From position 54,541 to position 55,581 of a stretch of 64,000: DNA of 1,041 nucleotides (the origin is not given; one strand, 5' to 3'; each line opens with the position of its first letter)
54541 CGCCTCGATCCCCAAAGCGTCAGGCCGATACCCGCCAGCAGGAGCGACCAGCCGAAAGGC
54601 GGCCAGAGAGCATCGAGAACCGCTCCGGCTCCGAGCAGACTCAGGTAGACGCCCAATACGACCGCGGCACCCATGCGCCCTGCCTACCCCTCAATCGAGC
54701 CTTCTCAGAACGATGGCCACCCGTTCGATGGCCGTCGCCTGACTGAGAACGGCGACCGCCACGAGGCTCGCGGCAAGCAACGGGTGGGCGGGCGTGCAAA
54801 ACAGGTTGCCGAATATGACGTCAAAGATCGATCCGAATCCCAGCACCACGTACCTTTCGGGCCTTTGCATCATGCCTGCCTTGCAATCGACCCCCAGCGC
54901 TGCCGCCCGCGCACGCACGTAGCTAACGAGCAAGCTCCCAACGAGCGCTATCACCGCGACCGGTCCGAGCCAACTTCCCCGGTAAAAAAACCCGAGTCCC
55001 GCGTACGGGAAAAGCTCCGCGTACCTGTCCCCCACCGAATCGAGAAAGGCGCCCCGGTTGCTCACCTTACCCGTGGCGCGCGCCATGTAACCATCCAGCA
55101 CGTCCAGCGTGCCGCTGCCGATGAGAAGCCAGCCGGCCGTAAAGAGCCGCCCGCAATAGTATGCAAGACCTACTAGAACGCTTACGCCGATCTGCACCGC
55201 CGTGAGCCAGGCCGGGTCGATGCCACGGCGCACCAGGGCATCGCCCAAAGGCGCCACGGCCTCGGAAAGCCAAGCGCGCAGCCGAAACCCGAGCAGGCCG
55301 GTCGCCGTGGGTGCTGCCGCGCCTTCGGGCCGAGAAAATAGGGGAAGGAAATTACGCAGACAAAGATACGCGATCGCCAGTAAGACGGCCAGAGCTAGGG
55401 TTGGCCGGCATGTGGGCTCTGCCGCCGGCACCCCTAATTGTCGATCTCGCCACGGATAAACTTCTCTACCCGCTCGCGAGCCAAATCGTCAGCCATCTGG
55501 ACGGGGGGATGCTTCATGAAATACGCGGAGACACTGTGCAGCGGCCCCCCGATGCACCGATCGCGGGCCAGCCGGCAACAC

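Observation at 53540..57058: Inositol-lipid gene cluster (ferredoxin, ino1, CDP-alcohol phosphatidyltransferase, flippase-like) adjoining coaBC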

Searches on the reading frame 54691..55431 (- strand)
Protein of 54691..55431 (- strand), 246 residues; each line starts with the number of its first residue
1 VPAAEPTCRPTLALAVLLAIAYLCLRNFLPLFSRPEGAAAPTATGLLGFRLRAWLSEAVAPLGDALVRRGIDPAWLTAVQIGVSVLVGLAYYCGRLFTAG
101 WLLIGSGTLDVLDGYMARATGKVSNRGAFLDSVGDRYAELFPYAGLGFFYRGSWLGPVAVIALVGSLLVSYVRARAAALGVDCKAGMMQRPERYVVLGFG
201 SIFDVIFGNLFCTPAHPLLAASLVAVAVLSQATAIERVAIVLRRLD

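Call 3: search_protein_families(library=pfam, proteins=[window:54691-55431:-], max_evalue=0.01)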
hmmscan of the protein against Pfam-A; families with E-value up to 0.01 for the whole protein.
window:54691-55431:- (246 aa): 1 family
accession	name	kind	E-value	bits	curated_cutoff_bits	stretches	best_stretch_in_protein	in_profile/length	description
PF01066.26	CDP-OH_P_transf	-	2.4e-13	51.2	22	1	73-197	4-127/152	CDP-alcohol phosphatidyltransferase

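Call 4: search_protein_families(library=ncbifam, proteins=[window:54691-55431:-], max_evalue=0.01)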
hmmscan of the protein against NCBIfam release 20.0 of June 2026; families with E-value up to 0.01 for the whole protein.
window:54691-55431:- (246 aa): 8 families
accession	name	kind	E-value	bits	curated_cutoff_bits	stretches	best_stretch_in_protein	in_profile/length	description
NF040950.1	archin_ph_syn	equivalog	1.7e-40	139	180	1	50-245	3-191/191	archaetidylinositol phosphate synthase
NF045883.1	PIPSynth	equivalog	7.7e-34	117.1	170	1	51-243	3-194/197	phosphatidylinositol phosphate synthase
NF052561.1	PIPSynBT1523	equivalog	9.2e-30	104.1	350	1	60-243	14-222/232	hypothetical protein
NF041135.1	IPPtranDIPPsyn_Thcocales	equivalog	1.4e-11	44.1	580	1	69-175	248-355/419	bifunctional L-myo-inositol-1-phosphate cytidylyltransferase/CDP-L-myo-inositol myo-inositolphosphotransferase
TIGR00560.1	pgsA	equivalog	3.6e-08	34.1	109.1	1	73-186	4-122/183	CDP-diacylglycerol--glycerol-3-phosphate 3-phosphatidyltransferase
TIGR00473.1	pssA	equivalog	1.4e-05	25.3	107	1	94-135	18-59/153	CDP-diacylglycerol--serine O-phosphatidyltransferase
NF053678.1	ClpnSynClsA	equivalog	0.00011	22.5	240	1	82-137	16-71/180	cardiolipin synthase ClsA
NF008090.0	PRK10832.1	equivalog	0.00092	19.3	304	1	74-181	7-117/182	CDP-diacylglycerol--glycerol-3-phosphate 3-phosphatidyltransferase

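Call 6: find_homologous_proteins(query=window:54691-55431:-)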
Query window:54691-55431:- (246 aa): 209 proteins with E <= 0.001 among 8000 candidates; the best 120 are listed.
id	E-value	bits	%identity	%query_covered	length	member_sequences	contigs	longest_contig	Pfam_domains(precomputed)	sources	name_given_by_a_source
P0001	1.7e-153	527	100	100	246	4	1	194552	PF01066.27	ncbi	-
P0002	3.3e-101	356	68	100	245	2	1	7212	PF01066.27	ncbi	-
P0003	1.4e-54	203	47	97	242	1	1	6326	PF01066.27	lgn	-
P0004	9.3e-54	201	49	97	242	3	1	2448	PF01066.27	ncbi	-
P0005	2.1e-53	200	48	84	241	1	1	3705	PF01066.27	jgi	jgi:CDP-diacylglycerol--glycerol-3-phosphate 3-phosphatidyltransferase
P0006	3.7e-53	199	48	97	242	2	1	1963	PF01066.27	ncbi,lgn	-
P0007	7.0e-52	195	45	100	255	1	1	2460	PF01066.27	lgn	-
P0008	9.6e-51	191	46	97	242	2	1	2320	PF01066.27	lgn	-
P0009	4.8e-50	189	45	94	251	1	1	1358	PF01066.27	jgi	jgi:CDP-diacylglycerol--glycerol-3-phosphate 3-phosphatidyltransferase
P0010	1.8e-49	187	44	94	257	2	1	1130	PF01066.27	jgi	jgi:CDP-diacylglycerol--glycerol-3-phosphate 3-phosphatidyltransferase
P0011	4.4e-49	186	44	97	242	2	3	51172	PF01066.27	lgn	-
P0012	1.4e-48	184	45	97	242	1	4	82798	PF01066.27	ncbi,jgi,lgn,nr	ncbi:MAG: CDP-alcohol phosphatidyltransferase family protein [Deltaproteobacteria bacterium]|nr:CDP-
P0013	1.4e-48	184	45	94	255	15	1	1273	PF01066.27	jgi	jgi:CDP-diacylglycerol--glycerol-3-phosphate 3-phosphatidyltransferase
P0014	3.6e-48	183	43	100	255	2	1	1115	PF01066.27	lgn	-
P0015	4.4e-48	182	43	100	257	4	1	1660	PF01066.27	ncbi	-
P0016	4.7e-48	182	46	86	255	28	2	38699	PF01066.27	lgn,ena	-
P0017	1.1e-47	181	43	100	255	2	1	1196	PF01066.27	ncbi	-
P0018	2.2e-47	180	44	93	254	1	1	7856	PF01066.27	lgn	-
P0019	8.1e-47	178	44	97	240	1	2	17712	PF01066.27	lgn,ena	-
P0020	1.5e-46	177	49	81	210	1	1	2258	PF01066.27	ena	-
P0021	1.6e-46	177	54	67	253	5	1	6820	PF01066.27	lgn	-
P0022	3.3e-46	176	46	87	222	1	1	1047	PF01066.27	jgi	-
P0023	1.0e-45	174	48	87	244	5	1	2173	PF01066.27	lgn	-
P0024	1.1e-45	174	46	81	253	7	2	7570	PF01066.27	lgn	-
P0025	1.5e-45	174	46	86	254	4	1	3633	PF01066.27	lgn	-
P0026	4.1e-45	173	45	84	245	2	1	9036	PF01066.27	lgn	-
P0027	6.5e-45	172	44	97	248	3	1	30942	PF01066.27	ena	-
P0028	8.6e-45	171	44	97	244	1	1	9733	PF01066.27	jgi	jgi:phosphatidylglycerophosphate synthase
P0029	2.8e-44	170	42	95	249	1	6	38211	PF01066.27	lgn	-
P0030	3.7e-44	169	47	80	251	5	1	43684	PF01066.27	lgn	-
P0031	4.3e-44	169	41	96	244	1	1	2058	PF01066.27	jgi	jgi:CDP-diacylglycerol--glycerol-3-phosphate 3-phosphatidyltransferase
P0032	8.9e-44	168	44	96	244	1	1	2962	PF01066.27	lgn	-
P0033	5.7e-43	166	43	97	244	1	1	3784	PF01066.27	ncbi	ncbi:MAG: CDP-alcohol phosphatidyltransferase family protein [bacterium]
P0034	9.9e-43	165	48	83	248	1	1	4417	PF01066.27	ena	-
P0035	1.4e-42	164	51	71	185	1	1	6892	PF01066.27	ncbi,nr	ncbi:MAG TPA: CDP-alcohol phosphatidyltransferase family protein, partial [Candidatus Acidoferrales 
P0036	1.8e-42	164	48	67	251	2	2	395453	PF01066.27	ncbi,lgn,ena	-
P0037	7.7e-42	162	47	83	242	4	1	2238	PF01066.27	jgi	jgi:CDP-diacylglycerol--glycerol-3-phosphate 3-phosphatidyltransferase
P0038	1.1e-41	161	44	83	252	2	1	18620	PF01066.27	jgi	-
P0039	1.7e-41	161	44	94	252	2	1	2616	PF01066.27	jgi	-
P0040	4.9e-41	159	44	97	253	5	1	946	PF01066.27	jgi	-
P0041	1.0e-40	158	48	72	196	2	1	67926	PF01066.27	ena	-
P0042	1.5e-40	158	46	82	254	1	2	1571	PF01066.27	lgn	-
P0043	2.2e-40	157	47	72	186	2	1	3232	PF01066.27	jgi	-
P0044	2.6e-39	154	44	85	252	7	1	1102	PF01066.27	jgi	jgi:CDP-diacylglycerol--glycerol-3-phosphate 3-phosphatidyltransferase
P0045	3.2e-39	153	47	83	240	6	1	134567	PF01066.27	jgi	-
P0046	3.8e-39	153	48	74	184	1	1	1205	PF01066.27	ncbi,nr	ncbi:MAG TPA: CDP-alcohol phosphatidyltransferase family protein, partial [Dongiaceae bacterium]|nr:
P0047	2.0e-38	151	47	69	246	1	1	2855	PF01066.27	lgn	-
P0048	7.2e-38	149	47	76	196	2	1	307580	PF01066.27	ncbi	-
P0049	1.3e-34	138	42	89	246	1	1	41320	PF01066.27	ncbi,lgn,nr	ncbi:MAG: CDP-alcohol phosphatidyltransferase family protein [Gemmatimonadota bacterium]|nr:CDP-alco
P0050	2.4e-33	134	48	63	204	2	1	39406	PF01066.27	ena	-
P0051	1.2e-32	132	42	79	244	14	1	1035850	PF01066.27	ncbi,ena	-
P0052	6.0e-32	129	38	97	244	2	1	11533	PF01066.27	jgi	jgi:phosphatidylinositol phosphate synthase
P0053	3.6e-31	127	42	82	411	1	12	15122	PF04138.21,PF01066.27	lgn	-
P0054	1.1e-30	125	38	83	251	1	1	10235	PF01066.27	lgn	-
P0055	1.7e-30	125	40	83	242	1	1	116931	PF01066.27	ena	-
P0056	4.4e-30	123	38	85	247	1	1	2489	PF01066.27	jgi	-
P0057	7.4e-30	123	42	83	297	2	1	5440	PF01066.27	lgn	-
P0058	1.3e-29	122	40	82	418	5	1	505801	PF04138.21,PF01066.27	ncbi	ncbi:MAG: CDP-alcohol phosphatidyltransferase family protein [Polyangiaceae bacterium]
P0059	2.6e-29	121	40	82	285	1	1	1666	PF01066.27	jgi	jgi:CDP-diacylglycerol--glycerol-3-phosphate 3-phosphatidyltransferase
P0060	3.0e-29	121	35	94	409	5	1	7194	PF01066.27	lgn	-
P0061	3.9e-29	120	40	96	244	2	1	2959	PF01066.27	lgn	-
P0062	6.2e-29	120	40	88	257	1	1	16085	PF01066.27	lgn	-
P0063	8.1e-29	119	40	87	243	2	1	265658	PF01066.27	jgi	-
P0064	1.4e-28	118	42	81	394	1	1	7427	PF04138.21,PF01066.27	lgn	-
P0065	1.5e-28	118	38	81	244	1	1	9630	PF01066.27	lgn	-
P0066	2.3e-28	118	39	82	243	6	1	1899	PF01066.27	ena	-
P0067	7.4e-28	116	47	64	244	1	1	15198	PF01066.27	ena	-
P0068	7.8e-28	116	42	81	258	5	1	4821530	PF01066.27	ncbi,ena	-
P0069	1.5e-27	115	39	82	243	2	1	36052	PF01066.27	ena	-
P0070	1.8e-27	115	43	73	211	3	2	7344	PF01066.27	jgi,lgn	-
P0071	1.9e-27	115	47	55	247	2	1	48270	PF01066.27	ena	-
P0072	2.4e-27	114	35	92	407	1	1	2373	PF01066.27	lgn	-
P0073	2.4e-27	114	39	89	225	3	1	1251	PF01066.27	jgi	jgi:CDP-diacylglycerol--glycerol-3-phosphate 3-phosphatidyltransferase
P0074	3.5e-27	114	41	65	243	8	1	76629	PF01066.27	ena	-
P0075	4.0e-27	114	38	81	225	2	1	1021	PF01066.27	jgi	jgi:CDP-diacylglycerol---glycerol-3-phosphate 3-phosphatidyltransferase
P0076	4.4e-27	113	39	81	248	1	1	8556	PF01066.27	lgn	-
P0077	4.8e-27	113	42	65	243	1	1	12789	PF01066.27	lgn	-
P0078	5.4e-27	113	42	67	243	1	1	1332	PF01066.27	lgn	-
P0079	5.6e-27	113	37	97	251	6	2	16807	PF01066.27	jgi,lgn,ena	jgi:CDP-diacylglycerol--glycerol-3-phosphate 3-phosphatidyltransferase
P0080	6.3e-27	113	40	76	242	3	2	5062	PF01066.27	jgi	jgi:phosphatidylglycerophosphate synthase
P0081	6.8e-27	113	47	62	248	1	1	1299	PF01066.27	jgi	jgi:CDP-diacylglycerol--glycerol-3-phosphate 3-phosphatidyltransferase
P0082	1.0e-26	112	39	90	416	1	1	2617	PF04138.21,PF01066.27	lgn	-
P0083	1.5e-26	112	40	65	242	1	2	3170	PF01066.27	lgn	-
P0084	2.3e-26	111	41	81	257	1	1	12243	PF01066.27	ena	-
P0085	2.3e-26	111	39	88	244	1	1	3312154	PF01066.27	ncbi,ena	-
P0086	3.8e-26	110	38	95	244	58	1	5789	PF01066.27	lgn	-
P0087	4.3e-26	110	43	65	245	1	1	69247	PF01066.27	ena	-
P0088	4.8e-26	110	41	75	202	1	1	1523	PF01066.27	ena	-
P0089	6.3e-26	110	41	67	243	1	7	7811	PF01066.27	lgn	-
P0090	9.4e-26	109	41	65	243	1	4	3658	PF01066.27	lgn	-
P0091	1.2e-25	109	38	87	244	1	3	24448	PF01066.27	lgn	-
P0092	1.3e-25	109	39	82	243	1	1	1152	PF01066.27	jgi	jgi:CDP-diacylglycerol--glycerol-3-phosphate 3-phosphatidyltransferase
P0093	2.8e-25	108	42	65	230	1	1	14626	PF01066.27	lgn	-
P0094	3.2e-25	107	38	82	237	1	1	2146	PF01066.27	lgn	-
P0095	5.8e-25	107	37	94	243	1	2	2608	PF01066.27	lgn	-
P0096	7.8e-25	106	34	98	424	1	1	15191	PF04138.21,PF01066.27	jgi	-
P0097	1.0e-24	106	38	78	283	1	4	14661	PF01066.27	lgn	-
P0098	1.3e-24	105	44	70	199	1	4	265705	PF01066.27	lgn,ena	-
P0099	2.0e-24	105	44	70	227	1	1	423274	PF01066.27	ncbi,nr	ncbi:MAG: CDP-alcohol phosphatidyltransferase family protein [Chloroflexi bacterium]|nr:MAG: CDP-alc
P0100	2.0e-24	105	47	56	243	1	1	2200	PF01066.27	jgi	-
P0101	2.5e-24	104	43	65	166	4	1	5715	PF01066.27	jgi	jgi:CDP-diacylglycerol--glycerol-3-phosphate 3-phosphatidyltransferase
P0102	1.4e-23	102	40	79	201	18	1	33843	PF01066.27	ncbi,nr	ncbi:MAG: CDP-alcohol phosphatidyltransferase family protein [Candidatus Dormibacteraeota bacterium]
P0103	2.2e-23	101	44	54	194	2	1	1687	PF01066.27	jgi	jgi:CDP-diacylglycerol--glycerol-3-phosphate 3-phosphatidyltransferase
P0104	2.8e-23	101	40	79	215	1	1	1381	PF01066.27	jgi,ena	-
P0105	4.0e-23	101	38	79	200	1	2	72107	PF01066.27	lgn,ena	-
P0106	7.8e-23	100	40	79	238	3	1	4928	PF01066.27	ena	-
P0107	8.7e-23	99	39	79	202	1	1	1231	PF01066.27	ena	-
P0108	1.1e-22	99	48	66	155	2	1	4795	PF01066.27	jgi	jgi:CDP-diacylglycerol--glycerol-3-phosphate 3-phosphatidyltransferase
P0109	1.3e-22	99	39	79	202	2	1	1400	PF01066.27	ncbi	-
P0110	1.4e-22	99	39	79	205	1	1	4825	PF01066.27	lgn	-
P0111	1.6e-22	99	45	52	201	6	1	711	PF01066.27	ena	-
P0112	1.7e-22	98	44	52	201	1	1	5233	PF01066.27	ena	-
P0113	2.2e-22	98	37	79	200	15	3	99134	PF01066.27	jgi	-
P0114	2.4e-22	98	39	79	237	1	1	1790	PF01066.27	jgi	jgi:phosphatidylinositol phosphate synthase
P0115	3.0e-22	98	44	52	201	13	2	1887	PF01066.27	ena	-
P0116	3.3e-22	98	35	97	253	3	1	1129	PF01066.27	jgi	jgi:CDP-diacylglycerol--glycerol-3-phosphate 3-phosphatidyltransferase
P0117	3.3e-22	98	44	52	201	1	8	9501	PF01066.27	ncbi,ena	-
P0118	3.3e-22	98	44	52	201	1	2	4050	PF01066.27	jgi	-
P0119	3.4e-22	97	44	52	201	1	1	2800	PF01066.27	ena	-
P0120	5.8e-22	97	43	71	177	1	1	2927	PF01066.27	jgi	-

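Call 7: search_solved_structures(query=window:54691-55431:-, max_evalue=0.01, show_alignments=3)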
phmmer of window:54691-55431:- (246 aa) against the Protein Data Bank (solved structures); distinct sequences matched with E-value up to 0.01: 9.
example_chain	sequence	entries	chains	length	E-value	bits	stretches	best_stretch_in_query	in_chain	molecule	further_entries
6h53_A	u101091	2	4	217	9.1e-15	58.3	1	47-240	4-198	CDP-diacylglycerol--inositol 3-phosphatidyltransferase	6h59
6h5a_A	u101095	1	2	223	1e-14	58.2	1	47-240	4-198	CDP-diacylglycerol--inositol 3-phosphatidyltransferase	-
6wm5_A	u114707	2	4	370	1e-12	51.6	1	47-228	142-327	AfCTD-Phosphatidylinositol-phosphate synthase (PIPS) fusion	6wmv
5d91_A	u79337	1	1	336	1.7e-11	47.6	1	55-241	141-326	AF2299 protein,Phosphatidylinositol synthase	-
5d92_D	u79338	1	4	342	2.4e-11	47.2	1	45-241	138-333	AF2299 protein,Phosphatidylinositol synthase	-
4mnd_A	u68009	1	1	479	4e-08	36.6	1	64-175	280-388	CTP L-myo-inositol-1-phosphate cytidylyltransferase/CDP-L-myo-inositol myo-inositolphospho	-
7pow_A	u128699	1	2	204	0.00075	22.6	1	102-200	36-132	CDP-diacylglycerol--serine O-phosphatidyltransferase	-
7b1k_A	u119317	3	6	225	0.00096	22.2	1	102-199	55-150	CDP-diacylglycerol--serine O-phosphatidyltransferase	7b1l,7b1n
7drj_A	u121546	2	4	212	0.0036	20.4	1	95-192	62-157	CDP-diacylglycerol--glycerol-3-phosphate 3-phosphatidyltransferase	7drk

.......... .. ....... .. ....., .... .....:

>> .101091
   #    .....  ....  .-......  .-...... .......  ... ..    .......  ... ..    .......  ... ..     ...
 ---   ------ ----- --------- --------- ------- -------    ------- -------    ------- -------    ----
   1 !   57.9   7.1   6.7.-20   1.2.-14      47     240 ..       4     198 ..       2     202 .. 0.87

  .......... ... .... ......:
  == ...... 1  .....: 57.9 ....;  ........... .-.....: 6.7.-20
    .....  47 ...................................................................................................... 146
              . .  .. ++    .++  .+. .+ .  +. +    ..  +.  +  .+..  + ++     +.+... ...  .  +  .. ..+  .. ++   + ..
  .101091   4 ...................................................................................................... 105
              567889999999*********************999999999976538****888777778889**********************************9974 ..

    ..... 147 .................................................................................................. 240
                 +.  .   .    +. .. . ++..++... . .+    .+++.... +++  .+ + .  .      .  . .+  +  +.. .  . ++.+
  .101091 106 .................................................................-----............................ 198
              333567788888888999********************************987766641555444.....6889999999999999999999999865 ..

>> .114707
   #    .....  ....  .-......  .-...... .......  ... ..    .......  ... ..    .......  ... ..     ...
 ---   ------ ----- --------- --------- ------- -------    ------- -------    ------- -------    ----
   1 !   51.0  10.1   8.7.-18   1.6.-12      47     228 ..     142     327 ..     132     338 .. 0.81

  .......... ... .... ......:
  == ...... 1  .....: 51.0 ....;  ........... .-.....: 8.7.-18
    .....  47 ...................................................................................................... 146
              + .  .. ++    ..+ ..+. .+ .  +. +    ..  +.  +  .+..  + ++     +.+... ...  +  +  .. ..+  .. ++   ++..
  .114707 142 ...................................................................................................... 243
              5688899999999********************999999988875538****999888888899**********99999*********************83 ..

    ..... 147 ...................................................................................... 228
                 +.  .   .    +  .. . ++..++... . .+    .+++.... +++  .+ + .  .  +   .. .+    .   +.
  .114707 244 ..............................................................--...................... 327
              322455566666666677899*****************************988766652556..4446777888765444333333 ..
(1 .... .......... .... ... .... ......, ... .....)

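Call 8: find_related_loci(query=window:54691-55431:-, collection=genome_contigs, flank=8000)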
Query window:54691-55431:- (246 aa) in genome_contigs; peptide patterns used: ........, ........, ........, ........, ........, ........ (x = any residue, [..] = any of these).
364 stretches matched a pattern; 7 encode a relative of the query (tblastn E <= 1e-3); 7 distinct loci.
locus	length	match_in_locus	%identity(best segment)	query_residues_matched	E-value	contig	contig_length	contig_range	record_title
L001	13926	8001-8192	37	73-136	9e-8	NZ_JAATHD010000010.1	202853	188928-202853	Paenibacillus sp. HB172176 scaffold10, whole genome shotgun sequence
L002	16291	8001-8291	31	65-156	2e-7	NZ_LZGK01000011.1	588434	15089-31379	Gilliamella sp. wkB178 Gilliamella_apicola_wkB178_contig4, whole genome shotgun sequence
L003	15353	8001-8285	32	65-154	1e-6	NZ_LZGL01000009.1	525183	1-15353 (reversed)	Gilliamella sp. wkB112 Gilliamella_apicola_wkB112_contig17, whole genome shotgun sequence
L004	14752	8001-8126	40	99-140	2e-5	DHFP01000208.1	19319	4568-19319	MAG TPA_asm: Clostridiales bacterium UBA4821 UBA4821_contig_44902, whole genome shotgun sequence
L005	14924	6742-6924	38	73-135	2e-5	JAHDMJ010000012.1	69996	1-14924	MAG: Clostridia bacterium isolate R1-B15.2 k141_43112, whole genome shotgun sequence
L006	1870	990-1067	65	110-135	3e-5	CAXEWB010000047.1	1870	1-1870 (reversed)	MAG TPA_asm: uncultured Cellvibrionales bacterium isolate ERR599142_concoct_78 genome assembly, contig: ERZ841884.88254,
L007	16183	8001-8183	40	73-135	3e-5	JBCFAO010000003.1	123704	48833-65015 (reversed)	MAG: Clostridiales bacterium isolate concoct.bin.65 NODE_140_length_123704_cov_9.876035, whole genome shotgun sequence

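Call 9: find_encoding_contigs(protein=P0001, flank=3000, max_places=3)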
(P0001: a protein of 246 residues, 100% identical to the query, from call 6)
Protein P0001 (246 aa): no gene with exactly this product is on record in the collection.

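Call 10: find_encoding_contigs(protein=P0002, flank=8000, max_places=3)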
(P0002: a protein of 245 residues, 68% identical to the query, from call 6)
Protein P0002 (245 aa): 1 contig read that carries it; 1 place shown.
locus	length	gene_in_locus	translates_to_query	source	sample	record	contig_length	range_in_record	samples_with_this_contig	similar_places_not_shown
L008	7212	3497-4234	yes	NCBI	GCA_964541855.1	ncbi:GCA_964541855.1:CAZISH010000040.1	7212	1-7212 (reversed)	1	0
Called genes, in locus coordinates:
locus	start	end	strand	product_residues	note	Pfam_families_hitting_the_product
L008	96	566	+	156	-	-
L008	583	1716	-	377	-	PF00348:polyprenyl_synt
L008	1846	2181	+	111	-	PF00037:Fer4 (weak), PF12838:Fer4_7, PF13187:Fer4_9 (weak)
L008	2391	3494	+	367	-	PF01658:Inos-1-P_synth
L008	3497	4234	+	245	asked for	PF01066:CDP-OH_P_transf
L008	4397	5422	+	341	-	PF03706:LPG_synthase_TM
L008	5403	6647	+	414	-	PF02441:Flavoprotein, PF04127:DFP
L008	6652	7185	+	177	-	PF14385:DUF4416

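Call 11: find_encoding_contigs(protein=P0012, flank=8000, max_places=4)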
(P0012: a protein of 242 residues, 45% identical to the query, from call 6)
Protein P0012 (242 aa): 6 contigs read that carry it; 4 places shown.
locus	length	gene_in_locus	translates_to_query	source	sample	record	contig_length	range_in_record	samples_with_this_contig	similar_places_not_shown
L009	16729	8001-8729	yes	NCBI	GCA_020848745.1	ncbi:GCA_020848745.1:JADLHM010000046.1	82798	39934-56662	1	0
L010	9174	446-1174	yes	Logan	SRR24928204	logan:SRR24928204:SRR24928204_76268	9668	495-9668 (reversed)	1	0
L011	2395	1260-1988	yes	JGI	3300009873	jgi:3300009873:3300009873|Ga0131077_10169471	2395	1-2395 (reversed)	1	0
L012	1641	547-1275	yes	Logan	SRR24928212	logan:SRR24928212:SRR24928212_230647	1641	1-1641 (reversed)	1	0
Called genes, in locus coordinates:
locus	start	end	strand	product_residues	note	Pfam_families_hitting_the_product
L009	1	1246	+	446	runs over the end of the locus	-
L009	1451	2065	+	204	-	PF06725:3D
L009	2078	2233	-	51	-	-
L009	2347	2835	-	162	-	-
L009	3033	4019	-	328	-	PF04055:Radical_SAM, PF13353:Fer4_12 (weak), PF06463:Mob_synth_C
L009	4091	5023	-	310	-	PF00348:polyprenyl_synt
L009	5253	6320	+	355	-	PF01883:FeS_assembly_P, PF10609:ParA, PF00142:Fer4_NifH (faint), PF01656:CbiA, PF09140:MipZ (weak), PF13614:AAA_31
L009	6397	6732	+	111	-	PF00037:Fer4 (weak), PF13237:Fer4_10 (weak), PF12838:Fer4_7, PF13187:Fer4_9 (weak)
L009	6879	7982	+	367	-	PF01658:Inos-1-P_synth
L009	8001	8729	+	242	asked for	PF01066:CDP-OH_P_transf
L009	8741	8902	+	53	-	-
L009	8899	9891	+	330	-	PF03706:LPG_synthase_TM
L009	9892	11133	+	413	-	PF02441:Flavoprotein, PF04127:DFP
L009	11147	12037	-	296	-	PF00882:Zn_dep_PLPC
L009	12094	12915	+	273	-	PF03167:UDG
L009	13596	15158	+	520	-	PF01702:TGT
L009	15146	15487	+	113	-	PF02699:YajC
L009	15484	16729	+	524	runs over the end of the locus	PF21760:SecD_1st, PF22599:SecDF_P1_head, PF02355:SecD_SecF_C, PF03176:MMPL (weak)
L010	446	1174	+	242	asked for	PF01066:CDP-OH_P_transf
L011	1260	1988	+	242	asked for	PF01066:CDP-OH_P_transf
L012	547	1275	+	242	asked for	PF01066:CDP-OH_P_transf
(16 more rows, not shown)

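Call 21: find_encoding_contigs(protein=P0036, flank=6000, max_places=1)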
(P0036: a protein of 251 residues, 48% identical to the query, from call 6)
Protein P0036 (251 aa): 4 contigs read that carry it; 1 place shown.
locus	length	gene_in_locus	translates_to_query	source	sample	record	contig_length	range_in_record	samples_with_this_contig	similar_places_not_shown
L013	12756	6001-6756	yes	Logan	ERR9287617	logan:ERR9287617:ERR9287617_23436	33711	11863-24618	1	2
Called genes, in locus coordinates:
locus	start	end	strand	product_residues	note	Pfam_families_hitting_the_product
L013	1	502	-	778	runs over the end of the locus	PF21345:PcRGLX_2nd (weak), PF07944:Beta-AFase-like_GH127_cat (faint)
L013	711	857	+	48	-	-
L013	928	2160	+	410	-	PF13506:Glyco_transf_21, PF13641:Glyco_tranf_2_3, PF00535:Glycos_transf_2, PF13632:Glyco_trans_2_3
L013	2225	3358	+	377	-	-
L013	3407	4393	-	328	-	PF00348:polyprenyl_synt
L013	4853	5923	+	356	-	PF01883:FeS_assembly_P (weak), PF00142:Fer4_NifH (faint), PF01656:CbiA, PF09140:MipZ (weak), PF10609:ParA, PF13614:AAA_31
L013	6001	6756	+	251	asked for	PF01066:CDP-OH_P_transf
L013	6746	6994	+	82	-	-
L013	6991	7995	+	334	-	PF03706:LPG_synthase_TM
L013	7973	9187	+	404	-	PF02441:Flavoprotein, PF04127:DFP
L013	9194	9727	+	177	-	PF14385:DUF4416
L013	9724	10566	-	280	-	PF00882:Zn_dep_PLPC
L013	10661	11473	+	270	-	PF03167:UDG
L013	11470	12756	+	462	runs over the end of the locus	PF25145:NfeD1b_N, PF24961:NfeD_membrane, PF01957:NfeD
